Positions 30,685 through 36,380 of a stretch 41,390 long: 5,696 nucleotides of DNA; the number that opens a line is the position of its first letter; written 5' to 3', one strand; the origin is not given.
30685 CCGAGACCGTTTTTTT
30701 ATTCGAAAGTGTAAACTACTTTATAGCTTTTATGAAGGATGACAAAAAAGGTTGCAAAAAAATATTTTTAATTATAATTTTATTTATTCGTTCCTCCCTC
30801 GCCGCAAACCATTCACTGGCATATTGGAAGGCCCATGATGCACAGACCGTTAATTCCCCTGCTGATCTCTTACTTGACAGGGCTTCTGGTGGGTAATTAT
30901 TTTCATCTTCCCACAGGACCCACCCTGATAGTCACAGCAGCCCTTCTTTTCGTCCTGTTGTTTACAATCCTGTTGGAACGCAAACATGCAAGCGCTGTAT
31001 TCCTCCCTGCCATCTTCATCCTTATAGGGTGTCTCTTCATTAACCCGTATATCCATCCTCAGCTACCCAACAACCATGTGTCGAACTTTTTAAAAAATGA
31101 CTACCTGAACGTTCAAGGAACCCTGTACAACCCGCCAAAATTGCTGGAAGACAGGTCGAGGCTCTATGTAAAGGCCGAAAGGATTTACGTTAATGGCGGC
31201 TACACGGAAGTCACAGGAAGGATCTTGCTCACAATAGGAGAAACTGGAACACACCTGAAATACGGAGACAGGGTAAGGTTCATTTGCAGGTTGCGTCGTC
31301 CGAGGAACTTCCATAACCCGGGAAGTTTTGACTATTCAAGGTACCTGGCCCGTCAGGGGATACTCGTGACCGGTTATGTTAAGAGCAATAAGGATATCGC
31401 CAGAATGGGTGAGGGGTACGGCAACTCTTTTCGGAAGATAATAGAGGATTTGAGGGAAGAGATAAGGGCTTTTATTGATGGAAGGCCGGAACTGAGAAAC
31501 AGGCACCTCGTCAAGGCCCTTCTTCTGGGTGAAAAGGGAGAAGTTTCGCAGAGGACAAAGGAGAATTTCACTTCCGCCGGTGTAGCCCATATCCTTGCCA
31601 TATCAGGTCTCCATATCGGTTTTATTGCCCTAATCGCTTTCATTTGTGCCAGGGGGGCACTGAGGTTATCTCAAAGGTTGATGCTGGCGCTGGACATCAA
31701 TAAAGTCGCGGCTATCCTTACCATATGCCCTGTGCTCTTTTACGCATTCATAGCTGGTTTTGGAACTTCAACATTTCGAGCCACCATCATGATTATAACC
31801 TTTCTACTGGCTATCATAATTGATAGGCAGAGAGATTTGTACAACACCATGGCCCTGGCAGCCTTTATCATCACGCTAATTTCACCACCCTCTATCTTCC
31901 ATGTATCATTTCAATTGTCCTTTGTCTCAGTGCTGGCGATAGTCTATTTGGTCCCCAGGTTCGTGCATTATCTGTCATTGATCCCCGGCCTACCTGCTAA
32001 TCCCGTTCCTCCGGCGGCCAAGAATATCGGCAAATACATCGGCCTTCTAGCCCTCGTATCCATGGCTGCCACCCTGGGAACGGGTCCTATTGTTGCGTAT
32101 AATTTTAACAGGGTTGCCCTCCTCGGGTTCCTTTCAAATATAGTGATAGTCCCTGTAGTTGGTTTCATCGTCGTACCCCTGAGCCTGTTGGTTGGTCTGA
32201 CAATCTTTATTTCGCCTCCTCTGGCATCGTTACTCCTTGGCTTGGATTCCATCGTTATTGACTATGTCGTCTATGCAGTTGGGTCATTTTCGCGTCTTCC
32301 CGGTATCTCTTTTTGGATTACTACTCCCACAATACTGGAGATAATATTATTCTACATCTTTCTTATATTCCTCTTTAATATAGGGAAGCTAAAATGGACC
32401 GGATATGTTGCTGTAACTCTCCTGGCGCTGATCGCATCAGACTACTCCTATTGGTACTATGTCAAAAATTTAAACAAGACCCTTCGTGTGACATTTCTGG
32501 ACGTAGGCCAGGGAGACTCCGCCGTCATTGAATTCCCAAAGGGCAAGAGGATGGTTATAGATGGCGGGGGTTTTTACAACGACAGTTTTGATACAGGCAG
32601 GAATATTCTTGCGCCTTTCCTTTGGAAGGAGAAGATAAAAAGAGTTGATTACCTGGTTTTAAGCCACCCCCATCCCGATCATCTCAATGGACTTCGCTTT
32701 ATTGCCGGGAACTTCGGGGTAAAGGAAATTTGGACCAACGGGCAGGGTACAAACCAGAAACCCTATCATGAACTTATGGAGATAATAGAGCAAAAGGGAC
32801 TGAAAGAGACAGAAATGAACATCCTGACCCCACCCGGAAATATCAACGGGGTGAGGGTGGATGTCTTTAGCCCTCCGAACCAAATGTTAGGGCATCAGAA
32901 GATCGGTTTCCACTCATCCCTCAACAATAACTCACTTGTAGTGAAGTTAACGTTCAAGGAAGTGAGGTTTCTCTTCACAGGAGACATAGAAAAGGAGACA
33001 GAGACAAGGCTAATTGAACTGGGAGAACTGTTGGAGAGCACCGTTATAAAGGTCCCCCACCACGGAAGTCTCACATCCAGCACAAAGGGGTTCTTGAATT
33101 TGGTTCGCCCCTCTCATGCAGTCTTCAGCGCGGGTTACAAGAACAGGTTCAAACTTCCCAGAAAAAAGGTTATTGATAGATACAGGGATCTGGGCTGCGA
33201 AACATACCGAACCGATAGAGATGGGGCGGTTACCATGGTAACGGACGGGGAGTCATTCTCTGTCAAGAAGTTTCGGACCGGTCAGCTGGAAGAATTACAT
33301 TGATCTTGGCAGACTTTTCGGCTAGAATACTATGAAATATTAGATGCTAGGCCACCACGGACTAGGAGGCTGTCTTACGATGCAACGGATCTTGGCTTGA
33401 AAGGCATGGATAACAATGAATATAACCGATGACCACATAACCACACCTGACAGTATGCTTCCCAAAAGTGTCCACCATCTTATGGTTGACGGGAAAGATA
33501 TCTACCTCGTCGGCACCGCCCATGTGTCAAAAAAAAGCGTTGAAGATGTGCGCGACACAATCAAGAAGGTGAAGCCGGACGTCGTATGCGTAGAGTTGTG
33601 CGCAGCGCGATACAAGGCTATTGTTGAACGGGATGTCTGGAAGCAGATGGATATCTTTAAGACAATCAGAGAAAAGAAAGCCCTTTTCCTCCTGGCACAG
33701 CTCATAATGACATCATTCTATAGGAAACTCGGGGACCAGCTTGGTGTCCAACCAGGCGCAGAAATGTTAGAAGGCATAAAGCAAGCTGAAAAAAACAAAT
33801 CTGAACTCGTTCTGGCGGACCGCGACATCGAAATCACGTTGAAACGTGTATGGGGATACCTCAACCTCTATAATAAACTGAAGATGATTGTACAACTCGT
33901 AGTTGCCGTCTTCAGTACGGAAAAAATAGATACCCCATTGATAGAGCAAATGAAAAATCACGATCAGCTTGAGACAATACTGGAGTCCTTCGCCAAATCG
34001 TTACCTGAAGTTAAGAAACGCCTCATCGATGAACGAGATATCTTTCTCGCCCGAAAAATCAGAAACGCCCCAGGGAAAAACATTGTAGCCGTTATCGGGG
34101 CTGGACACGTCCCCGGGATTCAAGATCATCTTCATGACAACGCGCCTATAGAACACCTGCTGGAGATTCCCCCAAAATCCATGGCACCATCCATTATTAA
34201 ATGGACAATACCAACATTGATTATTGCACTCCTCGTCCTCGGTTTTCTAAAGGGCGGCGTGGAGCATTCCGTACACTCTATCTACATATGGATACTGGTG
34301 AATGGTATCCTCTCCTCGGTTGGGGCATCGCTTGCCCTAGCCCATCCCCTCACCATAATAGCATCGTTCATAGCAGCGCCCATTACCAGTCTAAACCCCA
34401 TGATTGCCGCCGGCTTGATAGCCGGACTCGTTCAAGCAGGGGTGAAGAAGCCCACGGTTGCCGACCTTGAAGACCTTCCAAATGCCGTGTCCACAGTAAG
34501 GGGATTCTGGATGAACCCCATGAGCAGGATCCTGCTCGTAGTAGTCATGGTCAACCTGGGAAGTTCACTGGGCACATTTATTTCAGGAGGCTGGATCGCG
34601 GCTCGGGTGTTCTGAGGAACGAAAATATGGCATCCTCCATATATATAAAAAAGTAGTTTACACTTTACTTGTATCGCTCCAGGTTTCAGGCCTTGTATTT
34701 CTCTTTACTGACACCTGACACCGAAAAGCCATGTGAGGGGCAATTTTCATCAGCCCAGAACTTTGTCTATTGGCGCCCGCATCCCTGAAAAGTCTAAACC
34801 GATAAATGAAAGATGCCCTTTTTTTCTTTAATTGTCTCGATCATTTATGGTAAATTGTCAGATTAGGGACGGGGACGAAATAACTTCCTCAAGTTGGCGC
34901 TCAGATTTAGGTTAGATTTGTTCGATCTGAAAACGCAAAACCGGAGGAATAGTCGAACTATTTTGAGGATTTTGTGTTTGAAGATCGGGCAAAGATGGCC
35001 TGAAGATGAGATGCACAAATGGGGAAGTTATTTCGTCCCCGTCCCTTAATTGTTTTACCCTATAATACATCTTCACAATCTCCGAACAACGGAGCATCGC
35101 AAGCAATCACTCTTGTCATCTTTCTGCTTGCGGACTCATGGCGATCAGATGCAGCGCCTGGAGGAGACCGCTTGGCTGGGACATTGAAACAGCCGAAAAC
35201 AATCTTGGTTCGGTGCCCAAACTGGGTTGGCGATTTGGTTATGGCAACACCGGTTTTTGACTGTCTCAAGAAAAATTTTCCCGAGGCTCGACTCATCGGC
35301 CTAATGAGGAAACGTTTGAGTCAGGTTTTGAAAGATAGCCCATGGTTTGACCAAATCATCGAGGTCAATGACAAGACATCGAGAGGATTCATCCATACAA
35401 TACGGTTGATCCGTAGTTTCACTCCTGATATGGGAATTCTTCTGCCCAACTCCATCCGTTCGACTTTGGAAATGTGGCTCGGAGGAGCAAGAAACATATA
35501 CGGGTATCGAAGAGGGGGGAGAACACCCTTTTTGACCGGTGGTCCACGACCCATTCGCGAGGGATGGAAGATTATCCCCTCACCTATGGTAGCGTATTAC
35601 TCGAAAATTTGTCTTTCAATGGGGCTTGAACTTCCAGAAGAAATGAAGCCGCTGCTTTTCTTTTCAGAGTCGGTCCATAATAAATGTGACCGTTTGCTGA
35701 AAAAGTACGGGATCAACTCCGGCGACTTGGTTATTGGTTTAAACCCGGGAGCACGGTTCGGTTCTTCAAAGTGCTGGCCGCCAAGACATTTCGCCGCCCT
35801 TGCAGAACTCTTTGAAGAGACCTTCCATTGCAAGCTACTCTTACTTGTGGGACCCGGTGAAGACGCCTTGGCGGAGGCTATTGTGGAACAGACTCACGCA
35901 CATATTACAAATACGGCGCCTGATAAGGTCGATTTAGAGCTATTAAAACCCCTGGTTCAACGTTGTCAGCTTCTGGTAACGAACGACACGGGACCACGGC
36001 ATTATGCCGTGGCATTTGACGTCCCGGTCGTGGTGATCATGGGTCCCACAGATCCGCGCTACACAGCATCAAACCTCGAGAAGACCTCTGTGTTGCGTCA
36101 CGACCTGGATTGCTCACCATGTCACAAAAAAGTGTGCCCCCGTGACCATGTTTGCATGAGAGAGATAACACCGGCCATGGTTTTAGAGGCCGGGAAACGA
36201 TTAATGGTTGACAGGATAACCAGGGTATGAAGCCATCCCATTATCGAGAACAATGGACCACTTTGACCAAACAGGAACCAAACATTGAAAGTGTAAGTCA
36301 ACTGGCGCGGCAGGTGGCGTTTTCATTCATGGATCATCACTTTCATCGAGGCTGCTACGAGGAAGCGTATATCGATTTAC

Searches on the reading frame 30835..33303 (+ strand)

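Call 17: search_protein_families(library=pfam, proteins=[window:30835-33303:+])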
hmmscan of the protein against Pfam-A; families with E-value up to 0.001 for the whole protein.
window:30835-33303:+ (822 aa): 4 families
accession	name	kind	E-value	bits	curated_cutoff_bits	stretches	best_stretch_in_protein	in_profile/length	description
PF03772.21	Competence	-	5.7e-64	216.5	23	1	229-515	1-265/270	Competence protein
PF13567.11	DUF4131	-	1.4e-34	119.7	31.6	1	28-187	4-164/165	Domain of unknown function (DUF4131)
PF00753.33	Lactamase_B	-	1.1e-18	68.3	22.7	1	556-767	2-195/196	Metallo-beta-lactamase superfamily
PF12706.13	Lactamase_B_2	-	0.00016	21.8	27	1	588-719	8-144/200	Beta-lactamase superfamily domain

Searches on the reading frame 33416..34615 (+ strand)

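Call 17: search_protein_families(library=pfam, proteins=[window:33416-34615:+])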
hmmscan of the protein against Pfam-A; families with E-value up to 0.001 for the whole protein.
window:33416-34615:+ (399 aa): 1 family
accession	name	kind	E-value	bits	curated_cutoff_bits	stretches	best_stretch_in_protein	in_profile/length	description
PF01963.22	TraB_PrgY_gumN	-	3.8e-33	115.9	26.8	1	25-239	8-251/263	TraB/PrgY/gumN family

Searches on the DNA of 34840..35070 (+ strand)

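Call 23: search_rna_families(source=window, start=34840, end=35070, threshold=evalue, max_evalue=10)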
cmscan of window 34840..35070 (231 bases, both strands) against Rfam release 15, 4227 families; matches with E-value up to 10: 7.
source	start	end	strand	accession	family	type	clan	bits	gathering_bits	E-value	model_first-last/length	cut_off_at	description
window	34863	35048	+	RF04156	MIR2670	Gene; miRNA;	-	39.5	117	3.3e-07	1-200/200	no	MIR2670 microRNA precursor family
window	34850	35062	+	RF00690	MIR408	Gene; miRNA;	-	19.5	64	0.015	1-126/126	no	MIR408 microRNA precursor family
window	34921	34989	+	RF00979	mir-553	Gene; miRNA;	-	17.2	82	1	1-62/62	no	mir-553 microRNA precursor family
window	34916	34994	+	RF03498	mir-3145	Gene; miRNA;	-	15.4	98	2.4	1-84/84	no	mir-3145 microRNA precursor family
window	34916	34994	+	RF03785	mir-974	Gene; miRNA;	-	14.4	90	4.9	1-91/91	no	mir-974 microRNA precursor family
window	34913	34999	+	RF03818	MIR7994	Gene; miRNA;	-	14.3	100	4.6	1-90/90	no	MIR7994 microRNA precursor family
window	35017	35070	-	RF02986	FuFi-1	Gene; sRNA;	-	9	59.6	9.9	112-175/175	5'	FuFi-1 RNA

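Call 25: search_dna_similar(query=window:34858-35052:+, collection=plasmids, mode=distant, max_evalue=10, max_rows=30)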
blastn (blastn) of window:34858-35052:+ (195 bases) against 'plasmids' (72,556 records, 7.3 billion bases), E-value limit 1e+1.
Records with a match: 6; places in all: 7; records where one place covers at least 80% of the query: 0.
Best place of each record, by identity: >=99% 1; 90-95% 3; 80-90% 2.
By first word of the organism name: Limosilactobacillus 2; Acinetobacter 1; Desulfosarcina 1; Paraburkholderia 1; Citrobacter 1.
By predicted mobility (MOB-suite, as given by PLSDB): non-mobilizable 4; conjugative 1; mobilizable 1.
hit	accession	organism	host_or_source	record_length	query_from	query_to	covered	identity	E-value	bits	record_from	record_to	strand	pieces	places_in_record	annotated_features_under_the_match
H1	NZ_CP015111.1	Acinetobacter sp. TGL-Y2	soil,frozen soil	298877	135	168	17%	84.2%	7e+0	37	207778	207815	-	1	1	none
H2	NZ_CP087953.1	Desulfosarcina sp. BuS5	-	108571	8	38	16%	87.1%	2e+0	39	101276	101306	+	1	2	none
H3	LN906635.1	Limosilactobacillus reuteri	-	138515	74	98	13%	92.0%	7e+0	37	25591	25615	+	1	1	hypothetical protein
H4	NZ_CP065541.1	Limosilactobacillus reuteri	Yak,cell culture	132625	74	98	13%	92.0%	7e+0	37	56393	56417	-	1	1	hypothetical protein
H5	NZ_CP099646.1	Paraburkholderia fungorum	Arabidopsis thaliana,pure culture,leaf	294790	19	43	13%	92.0%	7e+0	37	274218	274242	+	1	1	hypothetical protein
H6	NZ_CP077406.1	Citrobacter braakii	-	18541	70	89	10%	100.0%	7e+0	37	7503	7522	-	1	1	none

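Call 27: get_annotated_region(hit=H2, flank=4000)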
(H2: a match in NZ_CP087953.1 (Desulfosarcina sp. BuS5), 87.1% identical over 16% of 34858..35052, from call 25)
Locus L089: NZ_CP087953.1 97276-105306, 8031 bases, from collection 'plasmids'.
description: Desulfosarcina sp. BuS5 plasmid unnamed1, complete sequence
organism: Desulfosarcina sp. BuS5 (NCBI taxid 933262)
taxonomy: Bacteria; Thermodesulfobacteriota; Desulfobacteria; Desulfobacterales; Desulfosarcinaceae; Desulfosarcina; Desulfosarcina sp. BuS5
host: -; source: -; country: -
typing (MOB-suite, as given by PLSDB): non-mobilizable
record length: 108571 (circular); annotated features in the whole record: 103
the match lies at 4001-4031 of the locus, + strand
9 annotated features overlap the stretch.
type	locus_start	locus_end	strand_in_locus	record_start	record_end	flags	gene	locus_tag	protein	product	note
CDS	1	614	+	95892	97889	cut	-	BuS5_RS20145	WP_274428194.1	hypothetical protein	-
CDS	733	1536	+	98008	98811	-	-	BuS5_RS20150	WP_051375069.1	ParA family protein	-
CDS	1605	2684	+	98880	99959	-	-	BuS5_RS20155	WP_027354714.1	hypothetical protein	-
CDS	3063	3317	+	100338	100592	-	-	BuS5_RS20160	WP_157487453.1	hypothetical protein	-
CDS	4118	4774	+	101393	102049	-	-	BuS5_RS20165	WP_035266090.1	DUF1638 domain-containing protein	-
CDS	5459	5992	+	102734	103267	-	-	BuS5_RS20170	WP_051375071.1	isoprenylcysteine carboxylmethyltransferase family protein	-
CDS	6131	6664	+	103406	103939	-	-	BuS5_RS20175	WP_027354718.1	flavodoxin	-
CDS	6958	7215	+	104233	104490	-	-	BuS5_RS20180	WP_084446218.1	pyridoxamine 5'-phosphate oxidase family protein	GO:0008615 - pyridoxine biosynthetic process [Evidence IEA]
CDS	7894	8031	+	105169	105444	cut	-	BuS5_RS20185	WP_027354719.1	HU family DNA-binding protein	GO:0030261 - chromosome condensation [Evidence IEA]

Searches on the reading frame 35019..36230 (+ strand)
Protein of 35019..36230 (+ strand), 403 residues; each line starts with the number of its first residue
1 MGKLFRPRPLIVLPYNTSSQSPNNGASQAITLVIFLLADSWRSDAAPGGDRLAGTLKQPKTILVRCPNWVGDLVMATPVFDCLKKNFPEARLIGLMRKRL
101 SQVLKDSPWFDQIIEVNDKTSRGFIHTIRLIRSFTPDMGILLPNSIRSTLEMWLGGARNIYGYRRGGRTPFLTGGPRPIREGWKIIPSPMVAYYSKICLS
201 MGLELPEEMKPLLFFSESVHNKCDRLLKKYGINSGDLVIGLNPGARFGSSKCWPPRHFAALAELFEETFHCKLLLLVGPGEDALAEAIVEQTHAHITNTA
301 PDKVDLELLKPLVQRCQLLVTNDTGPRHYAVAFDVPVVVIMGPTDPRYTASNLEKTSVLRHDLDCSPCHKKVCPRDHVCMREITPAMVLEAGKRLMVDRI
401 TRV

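Call 17: search_protein_families(library=pfam, proteins=[window:35019-36230:+])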
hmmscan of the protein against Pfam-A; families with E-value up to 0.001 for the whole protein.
window:35019-36230:+ (403 aa): 1 family
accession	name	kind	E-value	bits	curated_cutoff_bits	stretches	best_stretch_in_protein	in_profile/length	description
PF01075.23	Glyco_transf_9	-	3.2e-29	102.4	22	1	135-377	12-245/247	Glycosyltransferase family 9 (heptosyltransferase)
